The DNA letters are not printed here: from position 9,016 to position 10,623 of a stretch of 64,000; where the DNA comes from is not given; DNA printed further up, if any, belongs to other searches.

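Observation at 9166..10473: Cyc2-like fused cytochrome-porin (candidate outer-membrane iron oxidase) with foreign codon usage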

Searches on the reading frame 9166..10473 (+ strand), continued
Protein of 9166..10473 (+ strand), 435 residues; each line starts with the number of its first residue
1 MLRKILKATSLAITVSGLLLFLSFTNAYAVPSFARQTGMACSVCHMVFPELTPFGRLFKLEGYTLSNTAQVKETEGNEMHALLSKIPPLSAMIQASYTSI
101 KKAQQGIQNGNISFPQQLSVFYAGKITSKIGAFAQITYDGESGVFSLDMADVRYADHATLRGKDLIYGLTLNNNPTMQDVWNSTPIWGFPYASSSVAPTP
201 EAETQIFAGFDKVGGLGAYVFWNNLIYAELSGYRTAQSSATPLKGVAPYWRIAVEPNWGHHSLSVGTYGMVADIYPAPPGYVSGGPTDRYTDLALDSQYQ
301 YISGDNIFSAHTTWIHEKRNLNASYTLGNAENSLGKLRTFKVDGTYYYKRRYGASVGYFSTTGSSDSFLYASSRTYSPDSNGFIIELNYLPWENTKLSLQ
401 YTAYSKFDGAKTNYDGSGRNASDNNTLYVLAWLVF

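Call 73: search_protein_families(library=pfam, proteins=[L027:7524-7904:+, L027:9337-9756:+, L027:9869-10378:+, L027:13256-14620:+, L027:14632-14859:+, L027:14856-16007:+, L027:15982-16866:+, L081:9342-9971:+, L025:9336-9971:+], max_evalue=0.01)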
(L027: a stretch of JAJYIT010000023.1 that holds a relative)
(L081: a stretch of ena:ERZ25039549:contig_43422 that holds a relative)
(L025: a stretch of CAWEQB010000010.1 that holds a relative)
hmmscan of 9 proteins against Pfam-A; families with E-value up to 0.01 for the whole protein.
L027:7524-7904:+ (126 aa): 2 families
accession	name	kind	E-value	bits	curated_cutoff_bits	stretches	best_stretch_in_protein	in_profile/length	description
PF00072.30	Response_reg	-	1.8e-19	70.4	30.2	1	7-117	1-111/111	Response regulator receiver domain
PF02254.24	TrkA_N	-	0.00033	21.4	23.8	1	5-103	22-114/116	TrkA-N domain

L027:9337-9756:+ (139 aa): 2 families
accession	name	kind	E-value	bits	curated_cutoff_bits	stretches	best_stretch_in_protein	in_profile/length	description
PF00034.26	Cytochrom_C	-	1.7e-09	39.3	21.3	1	50-138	1-89/90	Cytochrome c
PF13442.11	Cytochrome_CBB3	-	7.6e-06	26.6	27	1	50-135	3-68/68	Cytochrome C oxidase, cbb3-type, subunit III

L027:9869-10378:+ (169 aa): 3 families
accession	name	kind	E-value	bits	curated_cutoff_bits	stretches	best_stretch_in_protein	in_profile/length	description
PF14522.11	Cytochrome_C7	-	1e-11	44.9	24.8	2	36-81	2-54/67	Cytochrome c7 and related cytochrome c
PF02085.21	Cytochrom_CIII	-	1.8e-06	28.6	22.9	1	31-92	17-69/101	Class III cytochrome C family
PF14537.11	Cytochrom_c3_2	-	0.00029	21.7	25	0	123-168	27-78/79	Cytochrome c3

L027:13256-14620:+ (454 aa): 1 family
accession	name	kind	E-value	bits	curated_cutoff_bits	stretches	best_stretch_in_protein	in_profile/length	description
PF03916.19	NrfD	-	2.7e-32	113.1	25.8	1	53-370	3-309/313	Polysulphide reductase, NrfD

L027:14632-14859:+ (75 aa): 0 families

L027:14856-16007:+ (383 aa): 7 families
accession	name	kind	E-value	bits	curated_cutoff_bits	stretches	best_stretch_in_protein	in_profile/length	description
PF00034.26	Cytochrom_C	-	2.5e-18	67.6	21.3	0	120-197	4-89/90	Cytochrome c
PF13442.11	Cytochrome_CBB3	-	3e-15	56.7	27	1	120-194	6-68/68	Cytochrome C oxidase, cbb3-type, subunit III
PF02433.20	FixO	-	2.8e-07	30.7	29.6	0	201-257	38-93/219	Cytochrome C oxidase, mono-heme subunit/FixO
PF14495.11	Cytochrom_C550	-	7.5e-07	29.3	27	0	296-327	23-53/136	Cytochrome c-550 domain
PF14376.11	Haem_bd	-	0.00014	22.2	27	0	196-233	14-50/133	Haem-binding domain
PF09699.15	Paired_CXXCH_1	-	0.0026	17.9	20.6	0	36-46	6-16/41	Doubled CXXCH motif (Paired_CXXCH_1)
PF14522.11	Cytochrome_C7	-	0.0098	16.1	24.8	0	126-134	13-21/67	Cytochrome c7 and related cytochrome c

L027:15982-16866:+ (294 aa): 3 families
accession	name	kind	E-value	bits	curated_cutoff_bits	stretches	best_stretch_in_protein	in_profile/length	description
PF13620.12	CarboxypepD_reg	-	1.5e-07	32.1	32.3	1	240-292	28-81/82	Carboxypeptidase regulatory-like domain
PF13715.12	CarbopepD_reg_2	-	3.7e-05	24.1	32.2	1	242-293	26-77/88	CarboxypepD_reg-like domain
PF09430.16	EMC7_beta-sandw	-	0.0018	18.9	26.6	1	238-286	14-65/122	ER membrane protein complex subunit 7, beta-sandwich domain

L081:9342-9971:+ (209 aa): 2 families
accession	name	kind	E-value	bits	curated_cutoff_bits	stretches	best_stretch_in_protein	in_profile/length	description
PF10399.14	UCR_Fe-S_N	-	8.8e-11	41.5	24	1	12-43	10-41/41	Ubiquitinol-cytochrome C reductase Fe-S subunit TAT signal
PF00355.32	Rieske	-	6.9e-07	29.5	20.3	1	117-179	33-85/88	Rieske [2Fe-2S] domain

L025:9336-9971:+ (211 aa): 4 families
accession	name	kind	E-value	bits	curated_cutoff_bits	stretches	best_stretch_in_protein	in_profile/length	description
PF00034.26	Cytochrom_C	-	4.3e-18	66.9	21.3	2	129-210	2-88/90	Cytochrome c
PF13442.11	Cytochrome_CBB3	-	3.3e-10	40.6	27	1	146-208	13-68/68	Cytochrome C oxidase, cbb3-type, subunit III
PF09699.15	Paired_CXXCH_1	-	0.0021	18.2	20.6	0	147-159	9-21/41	Doubled CXXCH motif (Paired_CXXCH_1)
PF09086.16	DUF1924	-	0.0028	18.4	22.5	0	128-156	8-38/96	Domain of unknown function (DUF1924)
